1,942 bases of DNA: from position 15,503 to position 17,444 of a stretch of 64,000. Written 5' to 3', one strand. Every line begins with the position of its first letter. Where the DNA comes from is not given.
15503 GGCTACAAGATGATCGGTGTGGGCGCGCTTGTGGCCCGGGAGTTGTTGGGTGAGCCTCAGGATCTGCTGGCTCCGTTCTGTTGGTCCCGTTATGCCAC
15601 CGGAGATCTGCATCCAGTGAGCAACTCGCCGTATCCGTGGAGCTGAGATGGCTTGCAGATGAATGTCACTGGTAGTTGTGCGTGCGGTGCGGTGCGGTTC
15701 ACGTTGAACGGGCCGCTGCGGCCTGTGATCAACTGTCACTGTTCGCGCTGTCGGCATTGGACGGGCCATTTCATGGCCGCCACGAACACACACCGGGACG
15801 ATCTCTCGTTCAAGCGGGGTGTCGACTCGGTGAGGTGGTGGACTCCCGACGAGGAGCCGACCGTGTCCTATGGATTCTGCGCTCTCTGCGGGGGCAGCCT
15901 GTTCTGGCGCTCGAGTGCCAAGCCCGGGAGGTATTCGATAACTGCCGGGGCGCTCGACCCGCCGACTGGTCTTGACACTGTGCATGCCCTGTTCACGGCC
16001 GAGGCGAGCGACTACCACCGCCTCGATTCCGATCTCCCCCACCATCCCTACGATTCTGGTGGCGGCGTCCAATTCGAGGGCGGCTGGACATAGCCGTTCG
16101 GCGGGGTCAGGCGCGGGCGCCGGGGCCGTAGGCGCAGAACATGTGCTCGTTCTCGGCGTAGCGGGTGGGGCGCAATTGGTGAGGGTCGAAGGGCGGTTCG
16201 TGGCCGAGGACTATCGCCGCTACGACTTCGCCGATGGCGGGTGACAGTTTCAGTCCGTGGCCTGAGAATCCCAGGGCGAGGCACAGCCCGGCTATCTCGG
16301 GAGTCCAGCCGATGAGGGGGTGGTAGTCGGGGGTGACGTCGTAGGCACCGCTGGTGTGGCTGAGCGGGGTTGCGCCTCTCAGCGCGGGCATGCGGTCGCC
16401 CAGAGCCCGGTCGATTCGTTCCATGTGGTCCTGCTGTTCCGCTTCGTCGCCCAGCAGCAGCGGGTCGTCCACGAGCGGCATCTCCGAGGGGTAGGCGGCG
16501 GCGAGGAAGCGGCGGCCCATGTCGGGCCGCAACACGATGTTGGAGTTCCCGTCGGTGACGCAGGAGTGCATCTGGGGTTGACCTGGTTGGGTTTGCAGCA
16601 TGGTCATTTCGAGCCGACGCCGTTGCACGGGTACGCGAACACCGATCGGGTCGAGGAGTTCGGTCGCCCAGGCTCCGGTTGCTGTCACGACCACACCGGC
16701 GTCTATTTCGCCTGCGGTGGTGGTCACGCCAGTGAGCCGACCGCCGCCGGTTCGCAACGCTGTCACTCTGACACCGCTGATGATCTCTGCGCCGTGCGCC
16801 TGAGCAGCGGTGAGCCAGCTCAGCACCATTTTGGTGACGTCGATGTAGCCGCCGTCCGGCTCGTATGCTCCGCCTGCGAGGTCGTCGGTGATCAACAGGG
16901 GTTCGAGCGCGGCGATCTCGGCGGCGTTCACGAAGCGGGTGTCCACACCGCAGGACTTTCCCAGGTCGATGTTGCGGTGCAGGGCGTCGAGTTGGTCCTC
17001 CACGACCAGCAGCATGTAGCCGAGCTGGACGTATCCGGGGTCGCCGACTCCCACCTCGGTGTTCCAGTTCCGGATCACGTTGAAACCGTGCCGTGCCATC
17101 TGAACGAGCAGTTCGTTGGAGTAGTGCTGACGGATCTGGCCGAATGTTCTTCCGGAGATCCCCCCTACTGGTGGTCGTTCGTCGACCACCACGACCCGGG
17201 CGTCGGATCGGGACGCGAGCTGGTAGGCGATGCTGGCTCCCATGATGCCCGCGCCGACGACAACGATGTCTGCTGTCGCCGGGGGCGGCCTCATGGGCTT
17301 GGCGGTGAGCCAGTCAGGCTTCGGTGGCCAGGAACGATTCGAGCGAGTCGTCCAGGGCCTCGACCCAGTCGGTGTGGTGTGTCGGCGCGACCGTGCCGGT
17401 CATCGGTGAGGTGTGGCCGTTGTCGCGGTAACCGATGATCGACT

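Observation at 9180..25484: Compact TMA -> TMAO -> DMA -> MMA -> N-methylglutamate catabolic island in an actinobacterial-type genome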

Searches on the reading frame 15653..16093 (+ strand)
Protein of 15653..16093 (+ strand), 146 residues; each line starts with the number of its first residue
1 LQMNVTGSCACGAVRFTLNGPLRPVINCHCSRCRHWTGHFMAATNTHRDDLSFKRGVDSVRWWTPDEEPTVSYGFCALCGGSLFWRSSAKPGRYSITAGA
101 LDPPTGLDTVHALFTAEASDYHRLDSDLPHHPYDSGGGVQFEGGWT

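Call 3: search_protein_families(library=pfam, proteins=[window:15653-16093:+])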
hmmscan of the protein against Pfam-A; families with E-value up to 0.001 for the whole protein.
window:15653-16093:+ (146 aa): 1 family
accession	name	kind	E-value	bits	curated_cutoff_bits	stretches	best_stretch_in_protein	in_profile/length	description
PF04828.22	GFA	-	8.6e-21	74.6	24.3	1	5-116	2-114/115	Glutathione-dependent formaldehyde-activating enzyme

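Call 4: search_protein_families(library=ncbifam, proteins=[window:15653-16093:+])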
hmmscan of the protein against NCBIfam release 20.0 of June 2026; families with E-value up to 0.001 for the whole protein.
window:15653-16093:+ (146 aa): 0 families

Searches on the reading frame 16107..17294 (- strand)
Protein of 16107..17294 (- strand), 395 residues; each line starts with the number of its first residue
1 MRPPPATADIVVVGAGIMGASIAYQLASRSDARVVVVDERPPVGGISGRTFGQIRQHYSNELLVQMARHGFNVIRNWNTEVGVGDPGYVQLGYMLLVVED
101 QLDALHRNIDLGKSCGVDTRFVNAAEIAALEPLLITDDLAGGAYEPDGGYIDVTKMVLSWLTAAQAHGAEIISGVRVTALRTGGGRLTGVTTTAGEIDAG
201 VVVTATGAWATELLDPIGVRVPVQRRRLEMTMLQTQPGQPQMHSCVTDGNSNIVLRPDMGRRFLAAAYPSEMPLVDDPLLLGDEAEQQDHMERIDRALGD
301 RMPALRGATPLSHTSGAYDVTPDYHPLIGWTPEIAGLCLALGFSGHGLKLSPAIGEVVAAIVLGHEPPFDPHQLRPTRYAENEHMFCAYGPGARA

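Call 3: search_protein_families(library=pfam, proteins=[window:16107-17294:-])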
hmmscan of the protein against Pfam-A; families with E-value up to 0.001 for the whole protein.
window:16107-17294:- (395 aa): 6 families
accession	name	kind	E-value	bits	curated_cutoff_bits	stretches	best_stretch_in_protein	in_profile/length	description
PF01266.30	DAO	-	1.7e-66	225.6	27.9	1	9-360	1-352/353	FAD dependent oxidoreductase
PF13450.12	NAD_binding_8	-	5e-07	30.3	21.9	1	12-45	1-33/68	NAD(P)-binding Rossmann-like domain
PF07992.20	Pyr_redox_2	-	7.9e-06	25.9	26.1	0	9-44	144-178/291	Pyridine nucleotide-disulphide oxidoreductase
PF01946.23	Thi4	-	2.8e-05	23.9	26.2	1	7-46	17-56/235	Thi4 family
PF12831.13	FAD_oxidored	-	6.9e-05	22.8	27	0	9-207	1-145/416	FAD dependent oxidoreductase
PF02737.24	3HCDH_N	-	0.00041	20.7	22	1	10-40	2-31/180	3-hydroxyacyl-CoA dehydrogenase, NAD binding domain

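Call 4: search_protein_families(library=ncbifam, proteins=[window:16107-17294:-])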
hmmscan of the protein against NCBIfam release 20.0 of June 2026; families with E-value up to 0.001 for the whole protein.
window:16107-17294:- (395 aa): 39 families (the best 25 are shown)
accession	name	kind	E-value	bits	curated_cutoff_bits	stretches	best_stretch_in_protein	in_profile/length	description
NF008425.0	PRK11259.1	equivalog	1.8e-41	142.4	257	1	7-380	4-376/377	N-methyl-L-tryptophan oxidase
TIGR01377.1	soxA_mon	subfamily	2.9e-34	118.5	479.65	1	9-383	2-379/381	amino oxidase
NF001933.0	PRK00711.1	subfamily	1.3e-29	103.5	383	1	60-383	105-420/429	D-amino acid dehydrogenase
TIGR02352.1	thiamin_ThiO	equivalog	7.4e-29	100.9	250.8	1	10-364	1-349/351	glycine oxidase ThiO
TIGR01373.1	soxB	subfamily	1.1e-23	83.8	529.45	1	4-366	27-386/407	sarcosine oxidase subunit beta family protein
NF002480.1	PRK01747.1-1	equivalog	9.4e-18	63.9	540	1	6-374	247-632/645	bifunctional tRNA (5-methylaminomethyl-2-thiouridine)(34)-methyltransferase MnmC2/FAD-dependent 5-carboxymethylaminomethyl-2-thiouridine(34)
TIGR03377.1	glycerol3P_GlpA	equivalog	1e-16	60.6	552.8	1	9-254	1-248/530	anaerobic glycerol-3-phosphate dehydrogenase subunit GlpA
TIGR03364.1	HpnW_proposed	hypoth_equivalog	3.7e-16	59.2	285.1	1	9-251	2-237/365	TIGR03364 family FAD-dependent oxidoreductase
TIGR03197.1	MnmC_Cterm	equivalog_domain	4.2e-15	55.7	174.2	1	9-335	1-320/400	FAD-dependent 5-carboxymethylaminomethyl-2-thiouridine(34) oxidoreductase MnmC1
NF008313.0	PRK11101.1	equivalog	1.9e-10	40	425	1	6-217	7-220/548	anaerobic glycerol-3-phosphate dehydrogenase subunit A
NF008726.1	PRK11728.1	equivalog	3.1e-10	39.5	299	1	9-213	2-205/389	L-2-hydroxyglutarate oxidase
NF009074.0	PRK12409.1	equivalog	2.1e-09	37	494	1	99-223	143-271/410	D-amino acid dehydrogenase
NF007450.0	PRK10015.1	subfamily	1.4e-08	33.9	466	1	159-208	112-162/429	FAD-dependent oxidoreductase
NF007542.0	PRK10157.1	subfamily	3.1e-08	32.7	610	0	160-208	113-162/428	FAD-dependent oxidoreductase FixC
NF005560.0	PRK07233.1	equivalog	3.3e-08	32.8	252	1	9-49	2-41/435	hypothetical protein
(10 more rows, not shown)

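Call 27: search_solved_structures(query=window:16107-17294:-, max_evalue=1e-10)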
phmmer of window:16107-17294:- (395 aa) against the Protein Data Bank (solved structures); distinct sequences matched with E-value up to 1e-10: 34.
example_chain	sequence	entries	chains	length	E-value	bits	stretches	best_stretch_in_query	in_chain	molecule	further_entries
1y56_B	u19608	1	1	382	2.7e-37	131.9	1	5-228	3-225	sarcosine oxidase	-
1pj5_A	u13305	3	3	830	2.7e-23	85.8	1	6-356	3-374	N,N-dimethylglycine oxidase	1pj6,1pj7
3gsi_A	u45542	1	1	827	5.5e-23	84.8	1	9-356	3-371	N,N-dimethylglycine oxidase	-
5i39_A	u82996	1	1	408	1.3e-21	80.3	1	5-373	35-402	L-amino acid deaminase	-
4ysh_A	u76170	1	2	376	1.8e-21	79.8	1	9-378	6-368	Glycine oxidase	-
4p9s_A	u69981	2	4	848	9.8e-21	77.4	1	7-380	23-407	Dimethylglycine dehydrogenase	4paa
4pab_A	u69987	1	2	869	1.7e-20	76.6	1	7-380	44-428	Dimethylglycine dehydrogenase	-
5fjm_A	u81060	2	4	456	2.3e-20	76.2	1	5-249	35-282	L-AMINO ACID DEAMINASE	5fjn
5hxw_A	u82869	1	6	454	3.1e-20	75.8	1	5-240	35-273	L-amino acid deaminase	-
5l46_A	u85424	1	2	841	5.7e-19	71.6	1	8-380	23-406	Dimethylglycine dehydrogenase, mitochondrial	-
7cyx_A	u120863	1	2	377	5.2e-18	68.4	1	9-382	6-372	Glycine oxidase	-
1zov_A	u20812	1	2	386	1.7e-17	66.7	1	142-362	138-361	Monomeric sarcosine oxidase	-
3nyc_A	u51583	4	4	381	1.6e-16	63.5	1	5-367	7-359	D-Arginine Dehydrogenase | FAD-dependent catabolic D-arginine dehydrogenase, DauA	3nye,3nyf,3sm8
1l9c_A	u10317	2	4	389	2.6e-16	62.9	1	8-366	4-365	Monomeric Sarcosine Oxidase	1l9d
9u3e_A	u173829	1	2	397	2.6e-16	62.8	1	8-366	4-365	Monomeric sarcosine oxidase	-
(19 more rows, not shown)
